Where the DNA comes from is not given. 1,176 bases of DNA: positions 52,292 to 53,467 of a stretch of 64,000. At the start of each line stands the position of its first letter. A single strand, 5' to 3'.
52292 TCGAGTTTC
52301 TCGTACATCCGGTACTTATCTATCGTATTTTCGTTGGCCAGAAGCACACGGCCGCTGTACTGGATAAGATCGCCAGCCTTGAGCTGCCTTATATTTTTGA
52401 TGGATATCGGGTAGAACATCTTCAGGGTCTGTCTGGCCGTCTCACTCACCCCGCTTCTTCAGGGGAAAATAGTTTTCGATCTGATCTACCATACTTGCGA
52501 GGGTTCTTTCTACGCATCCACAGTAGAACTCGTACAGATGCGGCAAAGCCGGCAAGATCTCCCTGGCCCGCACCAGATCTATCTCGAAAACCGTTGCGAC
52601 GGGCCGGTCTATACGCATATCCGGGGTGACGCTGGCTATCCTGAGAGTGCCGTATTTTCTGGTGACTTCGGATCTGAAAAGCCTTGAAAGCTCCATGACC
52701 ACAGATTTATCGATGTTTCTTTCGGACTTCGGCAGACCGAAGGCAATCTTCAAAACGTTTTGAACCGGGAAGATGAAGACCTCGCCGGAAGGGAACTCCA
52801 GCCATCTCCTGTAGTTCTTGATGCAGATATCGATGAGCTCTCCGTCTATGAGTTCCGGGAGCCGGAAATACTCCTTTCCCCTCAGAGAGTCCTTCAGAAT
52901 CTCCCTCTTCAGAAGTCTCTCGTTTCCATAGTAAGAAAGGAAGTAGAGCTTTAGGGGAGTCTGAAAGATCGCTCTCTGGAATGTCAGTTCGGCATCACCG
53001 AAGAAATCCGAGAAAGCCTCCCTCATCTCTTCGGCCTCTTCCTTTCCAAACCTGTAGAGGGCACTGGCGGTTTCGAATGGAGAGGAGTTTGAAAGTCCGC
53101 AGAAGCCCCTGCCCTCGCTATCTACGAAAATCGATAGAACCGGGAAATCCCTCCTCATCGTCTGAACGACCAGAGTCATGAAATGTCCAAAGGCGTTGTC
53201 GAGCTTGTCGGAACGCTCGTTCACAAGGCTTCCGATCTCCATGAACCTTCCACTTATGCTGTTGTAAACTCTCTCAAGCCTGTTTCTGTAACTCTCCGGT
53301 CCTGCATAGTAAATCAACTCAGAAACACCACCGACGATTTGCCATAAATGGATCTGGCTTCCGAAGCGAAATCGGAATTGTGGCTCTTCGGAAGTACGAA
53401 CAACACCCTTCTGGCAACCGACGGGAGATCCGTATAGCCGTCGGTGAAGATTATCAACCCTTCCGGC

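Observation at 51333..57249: Six-gene translationally coupled operon around a MoxR-like AAA+ ATPase and a VWA/HExxH protein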

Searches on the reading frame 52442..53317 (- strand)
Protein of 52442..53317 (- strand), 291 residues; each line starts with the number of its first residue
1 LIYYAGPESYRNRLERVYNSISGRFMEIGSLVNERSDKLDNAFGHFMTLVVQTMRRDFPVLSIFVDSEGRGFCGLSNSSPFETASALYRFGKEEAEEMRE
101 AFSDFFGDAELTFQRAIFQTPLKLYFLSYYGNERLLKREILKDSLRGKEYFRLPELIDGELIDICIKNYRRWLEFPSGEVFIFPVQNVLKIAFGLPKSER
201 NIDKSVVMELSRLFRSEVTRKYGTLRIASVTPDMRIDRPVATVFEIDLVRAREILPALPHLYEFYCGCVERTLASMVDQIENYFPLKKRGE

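Call 3: search_protein_families(library=pfam, proteins=[window:52442-53317:-], max_evalue=0.1)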
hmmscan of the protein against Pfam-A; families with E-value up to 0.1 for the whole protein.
window:52442-53317:- (291 aa): 1 family
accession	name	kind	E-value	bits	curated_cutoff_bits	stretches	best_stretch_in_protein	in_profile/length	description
PF16236.10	DUF4895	-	2.3e-22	80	25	1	34-218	3-179/218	Domain of unknown function (DUF4895)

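Call 4: search_protein_families(library=ncbifam, proteins=[window:52442-53317:-], max_evalue=0.1)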
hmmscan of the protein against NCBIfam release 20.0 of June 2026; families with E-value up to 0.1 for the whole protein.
window:52442-53317:- (291 aa): 0 families

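Call 9: find_homologous_proteins(query=window:52442-53317:-)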
Query window:52442-53317:- (291 aa): 10 proteins with E <= 0.001 among 976 candidates.
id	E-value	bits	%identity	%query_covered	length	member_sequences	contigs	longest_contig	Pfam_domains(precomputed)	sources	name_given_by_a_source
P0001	1.1e-180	617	94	100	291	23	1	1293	PF16236.11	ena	-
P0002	4.6e-125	435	66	100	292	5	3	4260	PF16236.11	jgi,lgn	-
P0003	3.1e-122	425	64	99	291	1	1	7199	PF16236.11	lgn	-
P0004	7.5e-114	398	64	98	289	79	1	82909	PF16236.11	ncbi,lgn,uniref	ncbi:DUF4895 domain-containing protein [Mesotoga sp.]|uniref:DUF4895 domain-containing protein n=1 T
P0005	8.6e-113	394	63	99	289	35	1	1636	PF16236.11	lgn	-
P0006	5.0e-111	388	62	99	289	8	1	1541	PF16236.11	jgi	-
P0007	6.4e-77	277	47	97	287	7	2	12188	PF16236.11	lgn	-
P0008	1.4e-60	223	40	97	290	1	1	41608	PF16236.11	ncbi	-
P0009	5.8e-60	221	39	96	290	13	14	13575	PF16236.11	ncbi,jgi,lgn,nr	ncbi:MAG: DUF4895 domain-containing protein [Kosmotoga sp.]|jgi:hypothetical protein|nr:MAG: DUF4895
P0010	1.6e-58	216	39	97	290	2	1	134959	PF16236.11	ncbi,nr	ncbi:MAG: DUF4895 domain-containing protein [Kosmotoga sp.]|nr:MAG: DUF4895 domain-containing protei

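Call 10: find_encoding_contigs(protein=P0010, flank=8000, max_places=3)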
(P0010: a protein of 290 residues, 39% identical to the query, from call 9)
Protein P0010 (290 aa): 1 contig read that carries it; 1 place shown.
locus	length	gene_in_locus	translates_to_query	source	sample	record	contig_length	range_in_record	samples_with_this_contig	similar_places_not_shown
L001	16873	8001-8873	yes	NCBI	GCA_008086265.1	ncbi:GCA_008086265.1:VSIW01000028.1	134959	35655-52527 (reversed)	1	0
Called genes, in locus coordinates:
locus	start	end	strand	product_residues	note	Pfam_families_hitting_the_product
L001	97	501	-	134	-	PF01980:TrmO_N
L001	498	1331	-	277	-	PF14343:PrcB_C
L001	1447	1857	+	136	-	PF12797:Fer4_2 (faint), PF13187:Fer4_9 (faint), PF13237:Fer4_10 (faint), PF13484:Fer4_16 (faint), PF14697:Fer4_21 (weak), PF12838:Fer4_7 (weak), PF12838:Fer4_7 (weak), PF12837:Fer4_6 (weak), +4 more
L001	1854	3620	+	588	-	PF02730:AFOR_N, PF01314:AFOR_C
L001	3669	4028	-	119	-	PF14076:DUF4258 (weak)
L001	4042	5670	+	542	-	PF09847:12TM_1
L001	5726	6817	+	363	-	PF00004:AAA (weak), PF07726:AAA_3 (weak), PF07728:AAA_5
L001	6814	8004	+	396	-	PF13203:DUF2201_N, PF09967:DUF2201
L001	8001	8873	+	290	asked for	PF16236:DUF4895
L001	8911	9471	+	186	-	PF04307:YdjM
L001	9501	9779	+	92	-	-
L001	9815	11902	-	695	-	PF04760:IF2_N, PF00009:GTP_EFTU, PF00025:Arf (weak), PF01926:MMR_HSR1, PF02421:FeoB_N (faint), PF22042:EF-G_D2, PF11987:IF-2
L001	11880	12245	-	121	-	PF01248:Ribosomal_L7Ae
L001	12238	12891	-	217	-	PF13483:Lactamase_B_3, PF12706:Lactamase_B_2 (faint)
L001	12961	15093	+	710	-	PF03176:MMPL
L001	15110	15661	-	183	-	PF00149:Metallophos, PF12850:Metallophos_2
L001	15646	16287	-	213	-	PF04263:TPK_catalytic, PF04265:TPK_B1_binding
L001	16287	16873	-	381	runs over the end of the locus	PF00309:Sigma54_AID, PF04552:Sigma54_DBD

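Call 11: find_encoding_contigs(protein=P0004, flank=8000, max_places=3)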
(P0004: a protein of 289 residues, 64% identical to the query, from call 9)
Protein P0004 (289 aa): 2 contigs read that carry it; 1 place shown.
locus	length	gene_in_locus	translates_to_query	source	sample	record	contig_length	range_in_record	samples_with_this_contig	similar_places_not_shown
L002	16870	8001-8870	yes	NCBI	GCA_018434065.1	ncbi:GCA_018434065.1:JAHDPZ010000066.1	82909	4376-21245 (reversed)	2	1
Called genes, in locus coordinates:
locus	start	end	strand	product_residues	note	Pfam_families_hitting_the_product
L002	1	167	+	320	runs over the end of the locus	PF00365:PFK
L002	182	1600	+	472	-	PF00224:PK, PF02887:PK_C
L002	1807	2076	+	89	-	PF00166:Cpn10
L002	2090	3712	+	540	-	PF00118:Cpn60_TCP1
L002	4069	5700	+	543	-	PF09847:12TM_1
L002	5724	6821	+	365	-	PF00004:AAA (weak), PF07726:AAA_3 (weak), PF07728:AAA_5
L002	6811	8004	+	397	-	PF13203:DUF2201_N (weak), PF09967:DUF2201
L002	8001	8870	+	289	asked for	PF16236:DUF4895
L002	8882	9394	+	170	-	-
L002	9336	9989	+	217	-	PF04307:YdjM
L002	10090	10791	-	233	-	PF00596:Aldolase_II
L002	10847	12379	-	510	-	PF02610:AraA_N, PF24856:AraA_central, PF11762:Arabinose_Iso_C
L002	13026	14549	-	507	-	PF00370:FGGY_N, PF02782:FGGY_C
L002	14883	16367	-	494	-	PF22848:ASD1_dom, PF06964:Alpha-L-AF_C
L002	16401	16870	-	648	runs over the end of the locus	PF02018:CBM_4_9, PF22848:ASD1_dom, PF06964:Alpha-L-AF_C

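Call 12: search_protein_families(library=padloc, proteins=[window:52442-53317:-], max_evalue=0.01)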
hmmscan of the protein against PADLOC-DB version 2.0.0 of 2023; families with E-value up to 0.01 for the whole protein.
window:52442-53317:- (291 aa): 0 families

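Call 35: predict_structure(alignment_id=A1)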
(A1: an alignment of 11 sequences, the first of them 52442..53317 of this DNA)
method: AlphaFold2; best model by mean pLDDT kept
length: 291 residues; sequences in the alignment: 11
mean_pLDDT: 70.2   pTM: 0.63
mean pLDDT of the five models: 70.2, 69.1, 68.2, 63.9, 58.1
residues with pLDDT >= 90: 48; 70-90: 102; 50-70: 94; < 50: 47
segments of 3 or more residues with pLDDT < 50: 39-45, 78-94, 108-125
pLDDT, mean of each block of 10 residues (from residue 1): 68 77 76 61 48 52 69 57 38 52 54 41 49 64 64 70 68 82 77 85 87 93 89 79 87 87 93 91 77 45
secondary structure, 60 per line:
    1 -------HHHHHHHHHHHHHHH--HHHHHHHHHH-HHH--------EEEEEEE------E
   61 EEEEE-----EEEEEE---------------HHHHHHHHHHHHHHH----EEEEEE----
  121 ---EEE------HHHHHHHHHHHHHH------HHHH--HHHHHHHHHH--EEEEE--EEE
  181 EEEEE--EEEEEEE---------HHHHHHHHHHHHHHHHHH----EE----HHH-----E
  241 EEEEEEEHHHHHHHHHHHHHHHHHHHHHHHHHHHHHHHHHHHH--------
elements in order: H8-22 H25-34 E47-53 E60-65 E71-76 H92-106 E111-116 E124-126 H133-146 H153-156 H159-168 E171-175 E178-185 E188-194 H204-221 E240-247 H248-283

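Call 41: fold_search(model_id=the predicted structure, library=pdb)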
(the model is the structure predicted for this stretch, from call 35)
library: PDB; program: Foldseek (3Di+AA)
matches with E <= 10: 499; with E <= 0.001: 1
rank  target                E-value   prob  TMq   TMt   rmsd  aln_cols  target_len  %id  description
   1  6w17_D                8.6e-04  0.93  0.26  0.25  18.6       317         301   11  Structure of Dip1-activated Arp2/3 complex with nucleated actin filament (released 2020-08-12)
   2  8e9b_D                2.4e-03  0.41  0.16  0.15  20.6       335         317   12  Cryo-EM structure of S. pombe Arp2/3 complex in the branch junction (released 2023-02-01)
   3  4xei_F                5.4e-03  1.00  0.28  0.46   4.1       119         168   13  Orthorhombic isomorph of bovine Arp2/3 complex (released 2015-09-02)
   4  6w18_D                5.4e-03  0.41  0.20  0.20  20.1       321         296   10  Structure of S. pombe Arp2/3 complex in inactive state (released 2020-08-12)
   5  1tyq_D                8.0e-03  0.80  0.28  0.29  19.1       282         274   12  Crystal structure of Arp2/3 complex with bound ATP and calcium (released 2004-11-09)
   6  2p9p_D                1.0e-02  0.63  0.26  0.27  19.6       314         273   12  Crystal Structure of bovine Arp2/3 complex co-crystallized with ADP (released 2007-05-29)
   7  9i2b_D                1.7e-02  0.57  0.25  0.26  19.4       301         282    9  SPIN90-Arp2/3 nucleated bidirectional actin filaments (released 2025-09-03)
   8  1k8k_F                1.8e-02  1.00  0.28  0.46   4.6       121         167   13  Crystal Structure of Arp2/3 Complex (released 2001-12-07)
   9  2p9p_F                3.8e-02  1.00  0.29  0.48   3.8       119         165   13  Crystal Structure of bovine Arp2/3 complex co-crystallized with ADP (released 2007-05-29)
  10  3dwl_D                3.8e-02  0.25  0.20  0.21  20.0       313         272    9  Crystal Structure of Fission Yeast Arp2/3 Complex Lacking the Arp2 Subunit (released 2008-08-26)
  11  2p9k_D                4.5e-02  0.51  0.27  0.29  19.2       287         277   10  Crystal structure of bovine Arp2/3 complex co-crystallized with ATP and crosslinked with glutaraldehyde (released 2007-05-29)
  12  6dec_F                4.7e-02  1.00  0.29  0.48   3.6       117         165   13  Crystal structure of Bos taurus Arp2/3 complex binding with C-terminus of Homo sapiens SPIN90 (released 2018-10-24)
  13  3dwl_F                6.3e-02  0.89  0.22  0.33   5.8       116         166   13  Crystal Structure of Fission Yeast Arp2/3 Complex Lacking the Arp2 Subunit (released 2008-08-26)
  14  6w17_F                1.3e-01  0.84  0.29  0.46  16.1       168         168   10  Structure of Dip1-activated Arp2/3 complex with nucleated actin filament (released 2020-08-12)
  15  6dec_N                1.4e-01  0.98  0.29  0.48   3.7       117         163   13  Crystal structure of Bos taurus Arp2/3 complex binding with C-terminus of Homo sapiens SPIN90 (released 2018-10-24)
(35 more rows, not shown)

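Call 49: search_protein_families(library=phrogs, proteins=[window:52442-53317:-], max_evalue=0.001)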
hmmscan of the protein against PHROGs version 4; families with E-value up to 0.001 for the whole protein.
window:52442-53317:- (291 aa): 0 families

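Call 54: search_solved_structures(query=A1, max_evalue=10)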
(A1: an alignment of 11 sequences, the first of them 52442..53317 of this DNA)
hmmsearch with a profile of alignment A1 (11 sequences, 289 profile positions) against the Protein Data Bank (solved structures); distinct sequences matched with E-value up to 10: 1.
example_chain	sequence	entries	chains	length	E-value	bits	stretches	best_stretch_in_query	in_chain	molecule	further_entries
7wxz_A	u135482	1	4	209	0.37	12.9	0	3-62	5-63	Spike protein S2'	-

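Call 59: search_protein_families(library=pfam, proteins=[L001:9501-9779:+], max_evalue=0.01)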
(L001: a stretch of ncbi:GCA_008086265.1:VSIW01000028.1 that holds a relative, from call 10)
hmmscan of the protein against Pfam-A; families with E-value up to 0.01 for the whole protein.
L001:9501-9779:+ (92 aa): 1 family
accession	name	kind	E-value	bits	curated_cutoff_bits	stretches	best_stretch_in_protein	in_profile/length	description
PF02674.22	Colicin_V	-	0.00094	19.6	29.3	1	21-67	5-51/144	Colicin V production protein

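Call 75: fold_search(model_id=the predicted structure, library=viral)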
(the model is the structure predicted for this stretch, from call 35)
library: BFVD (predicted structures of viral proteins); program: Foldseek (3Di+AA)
matches with E <= 10: 707; with E <= 0.001: 0
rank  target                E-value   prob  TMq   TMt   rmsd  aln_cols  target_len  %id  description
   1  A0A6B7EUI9            5.5e-02  0.13  0.18  0.18  20.9       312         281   10  (no name in the UniProt tables at hand)
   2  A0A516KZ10            6.2e-02  0.80  0.19  0.38   6.1        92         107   11  (no name in the UniProt tables at hand)
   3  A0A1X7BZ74            9.8e-02  0.11  0.12  0.09  19.2       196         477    9  (no name in the UniProt tables at hand)
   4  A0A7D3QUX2            1.1e-01  0.16  0.14  0.14  14.0       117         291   14  Uncharacterized protein [Fadolivirus FV1/VV64]
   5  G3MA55                1.3e-01  0.47  0.19  0.27  10.3       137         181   11  Gp314 [Bacillus phage G]
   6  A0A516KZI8            1.3e-01  0.35  0.15  0.29   7.9        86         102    9  (no name in the UniProt tables at hand)
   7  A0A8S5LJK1            1.4e-01  0.08  0.14  0.15  21.7       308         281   12  Uncharacterized protein [Myoviridae sp. ct6uZ8]
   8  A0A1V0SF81            1.5e-01  0.11  0.19  0.07  15.0       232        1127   12  Patatin-like phospholipase [Hokovirus HKV1]
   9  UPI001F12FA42         1.7e-01  0.06  0.11  0.14  14.1       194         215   10  (no name look-up for this kind of identifier)
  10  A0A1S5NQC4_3          1.7e-01  0.03  0.11  0.05  19.1       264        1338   12  RNA-directed RNA polymerase L (Fragment) [Orthonairovirus chimense]
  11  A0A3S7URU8            2.1e-01  0.09  0.18  0.12  20.9       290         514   13  (no name in the UniProt tables at hand)
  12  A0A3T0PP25            2.3e-01  0.14  0.21  0.23  16.7       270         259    9  eIF-2 alpha-like protein [Lumpfish ranavirus]
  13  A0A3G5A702            2.4e-01  0.06  0.13  0.14  26.7       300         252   11  Uncharacterized protein [Harvfovirus sp.]
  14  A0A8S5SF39            2.6e-01  0.14  0.14  0.21  19.0       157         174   13  Uncharacterized protein [Siphoviridae sp. ct4085]
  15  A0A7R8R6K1            2.7e-01  0.07  0.15  0.16  18.0       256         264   10  Uncharacterized protein [Klebsiella phage vB_KvM-Eowyn]
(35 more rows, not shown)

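Call 76: search_protein_representatives(alignment_id=A1)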
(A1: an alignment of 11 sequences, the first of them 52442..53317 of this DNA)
Query: 11 sequences, 289 profile positions. Proteins with E-value up to 0.001 (for the whole library): 30; up to 1e-10: 24; up to 1e-30: 8. The best 30 are listed.
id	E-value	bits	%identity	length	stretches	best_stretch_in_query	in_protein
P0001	5.0e-147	504.8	-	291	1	1-289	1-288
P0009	6.9e-135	465.0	-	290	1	1-288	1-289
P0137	8.1e-91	320.3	-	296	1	2-284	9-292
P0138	8.3e-90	317.0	-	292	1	3-283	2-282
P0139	1.4e-62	227.7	-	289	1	1-286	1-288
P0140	2.5e-42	161.2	-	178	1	79-246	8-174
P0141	1.5e-32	129.2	-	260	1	31-278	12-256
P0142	3.2e-32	128.0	-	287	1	6-280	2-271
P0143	3.4e-29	118.1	-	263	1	29-277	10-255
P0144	4.5e-29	117.7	-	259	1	29-275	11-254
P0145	2.9e-27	111.8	-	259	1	31-277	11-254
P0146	1.2e-25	106.4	-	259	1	25-278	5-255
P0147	2.8e-24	102.0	-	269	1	30-270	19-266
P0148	3.7e-24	101.6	-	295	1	5-184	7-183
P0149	2.6e-22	95.5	-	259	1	33-271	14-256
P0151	3.9e-16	75.2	-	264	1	6-219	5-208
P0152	4.7e-16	75.0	-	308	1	4-279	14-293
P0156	2.5e-11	59.5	-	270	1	6-167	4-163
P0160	6.5e-09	51.6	-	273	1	49-166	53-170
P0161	5.8e-08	48.4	-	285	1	4-165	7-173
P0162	1.2e-07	47.4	-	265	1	6-163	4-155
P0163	9.9e-07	44.4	-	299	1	7-273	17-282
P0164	4.3e-06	42.3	-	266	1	5-228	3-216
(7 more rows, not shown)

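Call 77: list_cluster_members(proteins=[P0142, P0148, P0152, P0156, P0160, P0161, P0162, P0163, P0164, P0151])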
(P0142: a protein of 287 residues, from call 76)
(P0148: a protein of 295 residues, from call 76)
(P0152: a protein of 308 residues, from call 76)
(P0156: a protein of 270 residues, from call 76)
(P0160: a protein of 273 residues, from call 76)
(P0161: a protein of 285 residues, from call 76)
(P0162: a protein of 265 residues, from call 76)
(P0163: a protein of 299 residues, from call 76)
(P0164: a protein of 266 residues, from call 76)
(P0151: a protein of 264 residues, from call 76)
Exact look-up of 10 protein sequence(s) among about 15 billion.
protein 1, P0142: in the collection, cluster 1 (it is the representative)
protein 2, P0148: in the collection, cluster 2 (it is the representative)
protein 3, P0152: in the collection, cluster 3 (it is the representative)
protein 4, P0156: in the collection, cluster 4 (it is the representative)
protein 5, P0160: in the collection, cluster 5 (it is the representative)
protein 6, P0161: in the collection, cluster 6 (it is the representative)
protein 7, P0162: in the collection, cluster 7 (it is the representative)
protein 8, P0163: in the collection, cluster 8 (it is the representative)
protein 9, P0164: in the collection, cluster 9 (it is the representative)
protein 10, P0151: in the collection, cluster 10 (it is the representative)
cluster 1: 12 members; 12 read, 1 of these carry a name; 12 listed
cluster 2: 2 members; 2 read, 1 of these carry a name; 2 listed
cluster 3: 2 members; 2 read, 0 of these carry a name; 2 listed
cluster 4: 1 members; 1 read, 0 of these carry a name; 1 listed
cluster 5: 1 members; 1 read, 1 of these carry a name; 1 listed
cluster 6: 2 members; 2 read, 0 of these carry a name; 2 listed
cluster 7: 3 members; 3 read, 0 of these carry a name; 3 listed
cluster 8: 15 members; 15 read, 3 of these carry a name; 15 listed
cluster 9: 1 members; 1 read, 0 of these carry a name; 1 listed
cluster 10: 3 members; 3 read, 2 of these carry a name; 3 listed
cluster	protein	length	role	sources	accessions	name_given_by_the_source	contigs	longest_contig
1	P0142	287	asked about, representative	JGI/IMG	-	-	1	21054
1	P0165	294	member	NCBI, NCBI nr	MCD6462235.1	MAG: DUF4895 domain-containing protein [Thermotogae bacterium] | DUF4895 domain-containing protein [Thermotogota bacterium]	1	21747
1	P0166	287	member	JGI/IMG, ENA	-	-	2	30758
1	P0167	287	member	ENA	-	-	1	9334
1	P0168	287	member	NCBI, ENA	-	-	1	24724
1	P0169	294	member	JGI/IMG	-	-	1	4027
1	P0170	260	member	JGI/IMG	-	-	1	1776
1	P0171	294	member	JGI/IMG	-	-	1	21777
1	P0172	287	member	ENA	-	-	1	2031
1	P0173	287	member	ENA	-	-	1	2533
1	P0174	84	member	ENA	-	-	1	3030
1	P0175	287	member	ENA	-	-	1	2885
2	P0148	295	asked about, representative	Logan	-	-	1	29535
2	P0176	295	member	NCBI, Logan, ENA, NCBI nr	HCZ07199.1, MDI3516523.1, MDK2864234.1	MAG: hypothetical protein PWP37_426 [Thermotogota bacterium] | hypothetical protein [Thermotogota bacterium]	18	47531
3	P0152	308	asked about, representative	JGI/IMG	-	-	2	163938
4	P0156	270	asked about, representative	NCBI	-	-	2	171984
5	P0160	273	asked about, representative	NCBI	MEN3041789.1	MAG: DUF4895 domain-containing protein [Fervidobacterium sp.]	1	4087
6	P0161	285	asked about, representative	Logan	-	-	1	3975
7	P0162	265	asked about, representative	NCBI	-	-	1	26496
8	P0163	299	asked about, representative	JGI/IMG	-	-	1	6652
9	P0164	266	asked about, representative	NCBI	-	-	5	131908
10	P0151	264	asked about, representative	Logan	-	-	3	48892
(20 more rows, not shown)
